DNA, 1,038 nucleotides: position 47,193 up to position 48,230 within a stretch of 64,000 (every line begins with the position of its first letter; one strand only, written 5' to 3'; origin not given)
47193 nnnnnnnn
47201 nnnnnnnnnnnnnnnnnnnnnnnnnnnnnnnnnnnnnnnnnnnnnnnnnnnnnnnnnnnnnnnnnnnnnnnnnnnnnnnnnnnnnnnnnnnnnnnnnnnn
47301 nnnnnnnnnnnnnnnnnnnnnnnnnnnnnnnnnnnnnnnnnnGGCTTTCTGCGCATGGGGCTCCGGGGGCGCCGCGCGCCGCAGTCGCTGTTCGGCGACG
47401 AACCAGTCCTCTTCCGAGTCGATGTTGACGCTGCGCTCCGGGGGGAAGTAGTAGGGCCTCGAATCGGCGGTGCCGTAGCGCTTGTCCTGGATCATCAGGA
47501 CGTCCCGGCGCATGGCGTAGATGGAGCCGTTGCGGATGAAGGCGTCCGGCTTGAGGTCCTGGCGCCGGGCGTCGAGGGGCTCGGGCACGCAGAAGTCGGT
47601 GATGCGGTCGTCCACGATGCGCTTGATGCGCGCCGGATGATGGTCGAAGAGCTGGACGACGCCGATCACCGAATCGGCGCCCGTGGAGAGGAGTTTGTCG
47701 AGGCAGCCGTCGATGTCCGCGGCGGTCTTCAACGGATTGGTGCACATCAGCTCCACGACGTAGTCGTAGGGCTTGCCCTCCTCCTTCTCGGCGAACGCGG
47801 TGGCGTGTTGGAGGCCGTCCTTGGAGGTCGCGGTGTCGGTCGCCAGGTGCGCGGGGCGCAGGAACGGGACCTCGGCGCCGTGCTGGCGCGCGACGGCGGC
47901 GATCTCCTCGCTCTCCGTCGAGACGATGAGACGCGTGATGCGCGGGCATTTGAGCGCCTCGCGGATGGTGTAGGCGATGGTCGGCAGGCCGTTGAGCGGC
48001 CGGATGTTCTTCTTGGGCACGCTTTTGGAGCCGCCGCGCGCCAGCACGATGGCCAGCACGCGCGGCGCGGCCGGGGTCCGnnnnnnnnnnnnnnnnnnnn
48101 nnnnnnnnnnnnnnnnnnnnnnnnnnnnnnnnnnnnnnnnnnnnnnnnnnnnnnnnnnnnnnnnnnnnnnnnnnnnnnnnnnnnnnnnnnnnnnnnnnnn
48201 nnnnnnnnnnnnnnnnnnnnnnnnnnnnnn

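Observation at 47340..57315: Two nonulosonic-acid synthase/CMP-transferase fusion proteins with swapped domain order in one operon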

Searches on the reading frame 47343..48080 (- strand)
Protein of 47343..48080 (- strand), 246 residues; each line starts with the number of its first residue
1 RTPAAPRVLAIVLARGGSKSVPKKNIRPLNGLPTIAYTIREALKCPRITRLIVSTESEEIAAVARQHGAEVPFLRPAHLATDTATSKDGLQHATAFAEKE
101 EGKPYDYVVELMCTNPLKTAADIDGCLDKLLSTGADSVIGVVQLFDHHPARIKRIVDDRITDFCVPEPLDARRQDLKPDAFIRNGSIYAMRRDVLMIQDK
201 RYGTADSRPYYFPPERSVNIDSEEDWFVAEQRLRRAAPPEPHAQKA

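Call 26: search_solved_structures(query=window:47343-48080:-, max_evalue=1e-10, show_alignments=4)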
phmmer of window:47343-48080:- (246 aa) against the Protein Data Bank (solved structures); distinct sequences matched with E-value up to 1e-10: 5.
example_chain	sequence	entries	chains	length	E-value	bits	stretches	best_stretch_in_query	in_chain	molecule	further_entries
6ifd_A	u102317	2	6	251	1e-30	110.4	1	8-234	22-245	CMP-N-acetylneuraminate Synthetase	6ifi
9ftb_A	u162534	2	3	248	8.6e-27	97.5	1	9-231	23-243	NeuA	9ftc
1qwj_A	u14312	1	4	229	1.1e-24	90.6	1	6-235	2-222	cytidine monophospho-N-acetylneuraminic acid synthetase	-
1eyr_A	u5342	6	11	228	1.1e-23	87.3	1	9-233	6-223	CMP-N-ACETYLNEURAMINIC ACID SYNTHETASE | N-acylneuraminate cytidylyltransferase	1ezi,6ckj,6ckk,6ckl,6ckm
9t4z_A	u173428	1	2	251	1.5e-18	70.6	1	6-198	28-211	PpNeuA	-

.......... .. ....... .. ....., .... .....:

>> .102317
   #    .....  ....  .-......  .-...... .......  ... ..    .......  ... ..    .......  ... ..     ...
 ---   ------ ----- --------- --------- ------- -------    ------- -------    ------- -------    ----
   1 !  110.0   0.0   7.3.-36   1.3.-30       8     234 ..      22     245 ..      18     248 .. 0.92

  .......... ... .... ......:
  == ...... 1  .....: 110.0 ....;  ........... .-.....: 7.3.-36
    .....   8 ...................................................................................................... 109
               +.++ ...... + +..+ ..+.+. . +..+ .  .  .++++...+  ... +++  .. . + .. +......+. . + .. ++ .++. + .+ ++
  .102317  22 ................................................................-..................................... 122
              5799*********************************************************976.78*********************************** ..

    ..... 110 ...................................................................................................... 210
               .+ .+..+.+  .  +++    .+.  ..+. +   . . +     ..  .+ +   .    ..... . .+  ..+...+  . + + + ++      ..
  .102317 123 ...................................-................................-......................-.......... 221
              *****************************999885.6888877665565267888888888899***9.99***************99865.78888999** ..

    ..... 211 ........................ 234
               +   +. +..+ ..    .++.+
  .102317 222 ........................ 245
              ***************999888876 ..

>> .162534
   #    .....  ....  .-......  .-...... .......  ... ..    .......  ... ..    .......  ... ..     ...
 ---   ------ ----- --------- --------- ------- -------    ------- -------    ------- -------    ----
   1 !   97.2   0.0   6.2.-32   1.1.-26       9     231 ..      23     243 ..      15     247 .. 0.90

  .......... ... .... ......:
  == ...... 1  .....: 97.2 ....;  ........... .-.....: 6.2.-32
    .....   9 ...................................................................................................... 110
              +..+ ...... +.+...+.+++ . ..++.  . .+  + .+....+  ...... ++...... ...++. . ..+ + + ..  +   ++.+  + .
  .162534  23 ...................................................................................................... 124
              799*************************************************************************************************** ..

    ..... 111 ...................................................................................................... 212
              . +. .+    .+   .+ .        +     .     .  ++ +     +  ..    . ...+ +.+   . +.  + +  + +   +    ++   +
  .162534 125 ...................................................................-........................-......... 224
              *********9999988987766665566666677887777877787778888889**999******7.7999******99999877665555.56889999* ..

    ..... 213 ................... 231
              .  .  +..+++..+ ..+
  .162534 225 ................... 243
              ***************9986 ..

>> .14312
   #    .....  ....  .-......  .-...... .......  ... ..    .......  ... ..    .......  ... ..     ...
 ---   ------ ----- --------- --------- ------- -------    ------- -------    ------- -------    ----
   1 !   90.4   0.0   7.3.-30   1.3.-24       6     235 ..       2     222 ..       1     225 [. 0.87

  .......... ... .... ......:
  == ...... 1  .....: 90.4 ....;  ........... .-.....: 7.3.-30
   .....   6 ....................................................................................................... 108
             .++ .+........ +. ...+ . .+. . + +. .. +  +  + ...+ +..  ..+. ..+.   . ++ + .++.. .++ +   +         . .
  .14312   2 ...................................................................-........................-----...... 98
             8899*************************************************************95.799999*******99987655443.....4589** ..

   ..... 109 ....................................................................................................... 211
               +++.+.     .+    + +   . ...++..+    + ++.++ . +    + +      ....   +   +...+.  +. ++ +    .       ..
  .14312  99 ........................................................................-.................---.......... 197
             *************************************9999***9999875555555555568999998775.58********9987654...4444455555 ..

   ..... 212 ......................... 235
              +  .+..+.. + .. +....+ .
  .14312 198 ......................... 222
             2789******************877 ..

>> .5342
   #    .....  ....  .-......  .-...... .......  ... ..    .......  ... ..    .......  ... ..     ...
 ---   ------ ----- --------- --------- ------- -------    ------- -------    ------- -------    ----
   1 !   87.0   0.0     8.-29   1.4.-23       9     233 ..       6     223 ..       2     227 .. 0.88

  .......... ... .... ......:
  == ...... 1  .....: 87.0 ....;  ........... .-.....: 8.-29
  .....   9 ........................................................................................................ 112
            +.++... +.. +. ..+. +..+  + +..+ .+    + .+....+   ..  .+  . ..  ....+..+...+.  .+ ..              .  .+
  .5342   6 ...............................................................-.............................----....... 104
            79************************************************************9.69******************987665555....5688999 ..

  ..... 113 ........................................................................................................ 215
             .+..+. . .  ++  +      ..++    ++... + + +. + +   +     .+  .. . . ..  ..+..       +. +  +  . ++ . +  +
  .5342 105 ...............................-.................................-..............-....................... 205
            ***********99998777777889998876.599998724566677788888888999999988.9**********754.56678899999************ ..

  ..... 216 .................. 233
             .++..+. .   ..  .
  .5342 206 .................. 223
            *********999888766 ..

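Call 40: find_homologous_proteins(query=window:47343-48080:-, max_evalue=1e-10)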
Query window:47343-48080:- (246 aa): 3153 proteins with E <= 1e-10 among 4406 candidates; the best 120 are listed.
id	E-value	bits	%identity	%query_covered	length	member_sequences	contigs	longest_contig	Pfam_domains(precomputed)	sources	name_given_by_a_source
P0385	8.0e-110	384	72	93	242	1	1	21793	PF02348.26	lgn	-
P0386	5.9e-109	381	73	93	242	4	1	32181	PF02348.26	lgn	-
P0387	5.0e-108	378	73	93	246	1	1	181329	PF02348.26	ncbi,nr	ncbi:MAG: acylneuraminate cytidylyltransferase family protein [Elusimicrobia bacterium]|nr:acylneura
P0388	9.7e-108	377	72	93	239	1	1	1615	PF02348.26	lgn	-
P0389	1.0e-106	374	72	95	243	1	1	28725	PF02348.26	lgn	-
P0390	1.3e-106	374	70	95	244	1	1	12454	PF02348.26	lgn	-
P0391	6.7e-106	371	71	95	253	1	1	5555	PF02348.26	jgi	-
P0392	2.5e-105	369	69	95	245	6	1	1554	PF02348.26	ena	-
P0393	4.4e-105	369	70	98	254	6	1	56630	PF02348.26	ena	-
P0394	6.5e-105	368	72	93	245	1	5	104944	PF02348.26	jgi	jgi:CMP-N,N'-diacetyllegionaminic acid synthase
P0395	1.3e-104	367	70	94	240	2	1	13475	PF02348.26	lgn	-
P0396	3.2e-104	366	69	94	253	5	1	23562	PF02348.26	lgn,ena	-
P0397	4.9e-104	365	70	94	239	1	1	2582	PF02348.26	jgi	jgi:CMP-N-acetylneuraminic acid synthetase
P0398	2.9e-103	363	71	93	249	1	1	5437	PF02348.26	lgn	-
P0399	4.7e-102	359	69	96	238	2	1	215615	PF02348.26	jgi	jgi:CMP-N-acetylneuraminic acid synthetase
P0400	8.1e-102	358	72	93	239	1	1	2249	PF02348.26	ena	-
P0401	4.7e-101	355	69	95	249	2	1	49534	PF02348.26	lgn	-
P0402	6.3e-101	355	66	100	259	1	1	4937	PF02348.26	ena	-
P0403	3.6e-100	353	72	87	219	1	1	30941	PF02348.26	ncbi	-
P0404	7.4e-100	351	67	94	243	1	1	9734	PF02348.26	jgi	jgi:CMP-N,N'-diacetyllegionaminic acid synthase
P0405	7.5e-99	348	69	93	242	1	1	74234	PF02348.26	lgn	-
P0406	5.3e-98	345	67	92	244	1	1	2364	PF02348.26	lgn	-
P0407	5.9e-98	345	68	93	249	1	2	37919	PF02348.26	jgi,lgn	jgi:CMP-N,N'-diacetyllegionaminic acid synthase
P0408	6.0e-98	345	68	93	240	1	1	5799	PF02348.26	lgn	-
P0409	8.0e-98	345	66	95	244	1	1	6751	PF02348.26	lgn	-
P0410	1.3e-97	344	66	93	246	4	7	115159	PF02348.26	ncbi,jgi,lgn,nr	ncbi:MAG: acylneuraminate cytidylyltransferase family protein [Magnetococcales bacterium]|nr:acylneu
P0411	1.3e-97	344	67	93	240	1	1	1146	PF02348.26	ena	-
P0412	3.5e-97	343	65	93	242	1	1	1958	PF12804.14,PF02348.26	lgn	-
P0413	5.0e-97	342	66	93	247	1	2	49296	PF02348.26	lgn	-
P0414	5.8e-97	342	67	93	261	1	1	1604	PF02348.26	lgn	-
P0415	1.0e-96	341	68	93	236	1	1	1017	PF02348.26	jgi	-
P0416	1.2e-96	341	67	93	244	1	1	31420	PF02348.26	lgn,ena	-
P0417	4.0e-96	339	68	91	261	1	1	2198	PF02348.26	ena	-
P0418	5.7e-96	339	64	98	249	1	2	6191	PF02348.26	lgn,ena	-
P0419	6.8e-96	339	66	97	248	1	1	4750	PF02348.26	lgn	-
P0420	2.4e-95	337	64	97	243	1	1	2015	PF02348.26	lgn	-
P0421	2.4e-95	337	64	95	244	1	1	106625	PF02348.26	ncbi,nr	ncbi:MAG: acylneuraminate cytidylyltransferase family protein [Magnetococcales bacterium]|nr:acylneu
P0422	3.8e-95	336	65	96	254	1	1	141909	PF02348.26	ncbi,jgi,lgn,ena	ncbi:MAG: acylneuraminate cytidylyltransferase family protein [Methanoregula sp.]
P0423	4.0e-95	336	64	98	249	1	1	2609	PF02348.26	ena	-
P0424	4.1e-95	336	63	97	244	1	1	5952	PF12804.14,PF02348.26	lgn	-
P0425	7.2e-95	335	66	93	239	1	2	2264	PF02348.26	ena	-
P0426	7.6e-95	335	66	93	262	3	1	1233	PF12804.14,PF02348.26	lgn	-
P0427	1.3e-94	334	66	93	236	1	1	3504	PF02348.26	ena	-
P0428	1.4e-94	334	64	93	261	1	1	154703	PF02348.26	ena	-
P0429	1.6e-94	334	68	93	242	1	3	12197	PF02348.26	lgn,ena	-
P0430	1.7e-94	334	66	93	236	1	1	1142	PF02348.26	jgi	-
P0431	1.8e-94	334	64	98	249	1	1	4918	PF02348.26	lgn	-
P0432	2.0e-94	334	63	93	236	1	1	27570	PF02348.26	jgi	jgi:CMP-N-acetylneuraminic acid synthetase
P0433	2.4e-94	333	66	93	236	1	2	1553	PF02348.26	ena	-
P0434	3.2e-94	333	64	96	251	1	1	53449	PF02348.26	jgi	jgi:CMP-N-acetylneuraminic acid synthetase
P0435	4.9e-94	332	67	93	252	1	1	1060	PF02348.26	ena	-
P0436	7.4e-94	332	65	94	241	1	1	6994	PF02348.26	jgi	-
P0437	8.1e-94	332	64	94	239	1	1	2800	PF02348.26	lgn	-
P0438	8.4e-94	332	66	93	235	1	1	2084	PF02348.26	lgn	-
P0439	8.5e-94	332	64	93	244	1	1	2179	PF02348.26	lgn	-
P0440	9.1e-94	332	66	91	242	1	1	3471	PF02348.26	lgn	-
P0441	1.1e-93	331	67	91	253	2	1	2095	PF02348.26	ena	-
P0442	1.2e-93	331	64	93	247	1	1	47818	PF12804.14,PF02348.26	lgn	-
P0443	1.2e-93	331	66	92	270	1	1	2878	PF02348.26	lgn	-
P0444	1.2e-93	331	63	93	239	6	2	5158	PF02348.26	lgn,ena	-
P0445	1.3e-93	331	64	97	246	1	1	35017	PF02348.26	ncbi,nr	ncbi:MAG: acylneuraminate cytidylyltransferase family protein [Magnetococcales bacterium]|nr:acylneu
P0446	2.3e-93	330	66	93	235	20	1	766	PF02348.26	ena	-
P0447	2.3e-93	330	64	91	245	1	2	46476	PF12804.14,PF02348.26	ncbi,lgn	-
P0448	2.8e-93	330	65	93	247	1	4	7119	PF02348.26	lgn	-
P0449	3.5e-93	330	65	93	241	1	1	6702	PF02348.26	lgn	-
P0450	3.7e-93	330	66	86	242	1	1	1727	PF02348.26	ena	-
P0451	4.0e-93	329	66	93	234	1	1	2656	PF02348.26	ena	-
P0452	4.5e-93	329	65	93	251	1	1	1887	PF02348.26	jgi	-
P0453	4.9e-93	329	64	93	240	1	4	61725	PF02348.26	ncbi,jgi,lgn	jgi:CMP-N,N'-diacetyllegionaminic acid synthase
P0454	5.3e-93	329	65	95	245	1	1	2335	PF02348.26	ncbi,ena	-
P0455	5.9e-93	329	62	97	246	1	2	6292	PF02348.26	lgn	-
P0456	6.0e-93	329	65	93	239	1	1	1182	PF02348.26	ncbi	-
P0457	6.3e-93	329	65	93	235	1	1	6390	PF02348.26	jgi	-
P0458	7.5e-93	329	65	96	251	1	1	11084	PF02348.26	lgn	-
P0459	7.8e-93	329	64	93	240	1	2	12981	PF02348.26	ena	-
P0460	9.1e-93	328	62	98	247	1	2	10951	PF02348.26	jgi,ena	jgi:CMP-N,N'-diacetyllegionaminic acid synthase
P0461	9.4e-93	328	62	95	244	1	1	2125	PF02348.26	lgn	-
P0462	9.7e-93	328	63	97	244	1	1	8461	PF02348.26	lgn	-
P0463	9.9e-93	328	66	93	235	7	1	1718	PF02348.26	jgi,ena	-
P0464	1.1e-92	328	65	97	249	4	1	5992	PF02348.26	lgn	-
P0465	1.2e-92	328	63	97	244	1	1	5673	PF12804.14,PF02348.26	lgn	-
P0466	1.7e-92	327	64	95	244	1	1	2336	PF02348.26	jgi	-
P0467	2.0e-92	327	65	94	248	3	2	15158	PF02348.26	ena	-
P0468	2.2e-92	327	63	94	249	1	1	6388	PF02348.26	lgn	-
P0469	2.6e-92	327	65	93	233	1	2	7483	PF02348.26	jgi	jgi:CMP-N,N'-diacetyllegionaminic acid synthase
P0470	2.6e-92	327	63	100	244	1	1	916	PF02348.26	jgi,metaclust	metaclust:\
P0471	3.1e-92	327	64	93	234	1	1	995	PF02348.26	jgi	jgi:CMP-N-acetylneuraminic acid synthetase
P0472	3.2e-92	326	61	93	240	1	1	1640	PF02348.26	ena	-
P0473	3.7e-92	326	62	98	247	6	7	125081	PF02348.26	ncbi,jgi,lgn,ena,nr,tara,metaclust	ncbi:MAG TPA: acylneuraminate cytidylyltransferase family protein [Vicinamibacterales bacterium]|jgi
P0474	3.8e-92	326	62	97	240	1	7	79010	PF12804.14,PF02348.26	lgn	-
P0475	3.8e-92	326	65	91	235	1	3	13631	PF02348.26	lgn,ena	-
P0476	3.8e-92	326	62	94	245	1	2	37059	PF02348.26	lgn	-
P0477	4.5e-92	326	64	92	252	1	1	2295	PF02348.26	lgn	-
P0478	4.6e-92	326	64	93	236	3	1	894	PF12804.14,PF02348.26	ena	-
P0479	4.6e-92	326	64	94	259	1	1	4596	PF02348.26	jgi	jgi:CMP-N-acetylneuraminic acid synthetase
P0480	4.7e-92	326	63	95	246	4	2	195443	PF02348.26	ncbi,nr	ncbi:MAG: acylneuraminate cytidylyltransferase family protein [Magnetococcales bacterium]|nr:acylneu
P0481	5.1e-92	326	63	93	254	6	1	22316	PF02348.26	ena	-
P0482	6.0e-92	326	62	93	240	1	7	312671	PF02348.26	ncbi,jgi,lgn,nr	ncbi:MAG: cytidylyltransferase [Gallionellales bacterium 35-53-114]|jgi:CMP-N-acetylneuraminic acid 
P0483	6.2e-92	326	64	91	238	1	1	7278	PF02348.26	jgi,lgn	-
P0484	7.0e-92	325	63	97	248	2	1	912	PF02348.26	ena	-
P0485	7.1e-92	325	62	97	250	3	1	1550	PF02348.26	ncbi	-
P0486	7.3e-92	325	64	97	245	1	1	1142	PF02348.26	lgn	-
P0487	7.8e-92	325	65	91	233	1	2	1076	PF02348.26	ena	-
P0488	8.0e-92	325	64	93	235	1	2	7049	PF02348.26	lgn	-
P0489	8.8e-92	325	64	94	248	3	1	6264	PF02348.26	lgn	-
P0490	9.0e-92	325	61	93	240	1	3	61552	PF02348.26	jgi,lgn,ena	jgi:CMP-N-acetylneuraminic acid synthetase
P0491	9.0e-92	325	63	94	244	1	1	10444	PF02348.26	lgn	-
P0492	9.0e-92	325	61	100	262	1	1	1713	PF02348.26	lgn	-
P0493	9.2e-92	325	63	99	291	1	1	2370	PF02348.26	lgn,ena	-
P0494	9.7e-92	325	62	98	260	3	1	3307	PF02348.26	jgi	jgi:CMP-N-acetylneuraminic acid synthetase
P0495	1.1e-91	325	62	95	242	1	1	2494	PF02348.26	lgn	-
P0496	1.2e-91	325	67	92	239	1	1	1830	PF12804.14,PF02348.26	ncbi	-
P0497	1.2e-91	325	60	97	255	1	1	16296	PF02348.26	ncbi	-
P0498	1.3e-91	325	64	97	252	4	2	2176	PF02348.26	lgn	-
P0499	1.5e-91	324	63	93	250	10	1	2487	PF12804.14,PF02348.26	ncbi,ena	-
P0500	1.5e-91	324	65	93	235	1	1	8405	PF02348.26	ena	-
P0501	1.6e-91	324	65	94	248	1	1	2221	PF02348.26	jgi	jgi:CMP-N-acetylneuraminic acid synthetase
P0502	1.6e-91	324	65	93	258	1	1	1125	PF02348.26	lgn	-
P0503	1.6e-91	324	63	93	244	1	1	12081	PF02348.26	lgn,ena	-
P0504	1.7e-91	324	65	93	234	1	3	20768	PF02348.26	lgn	-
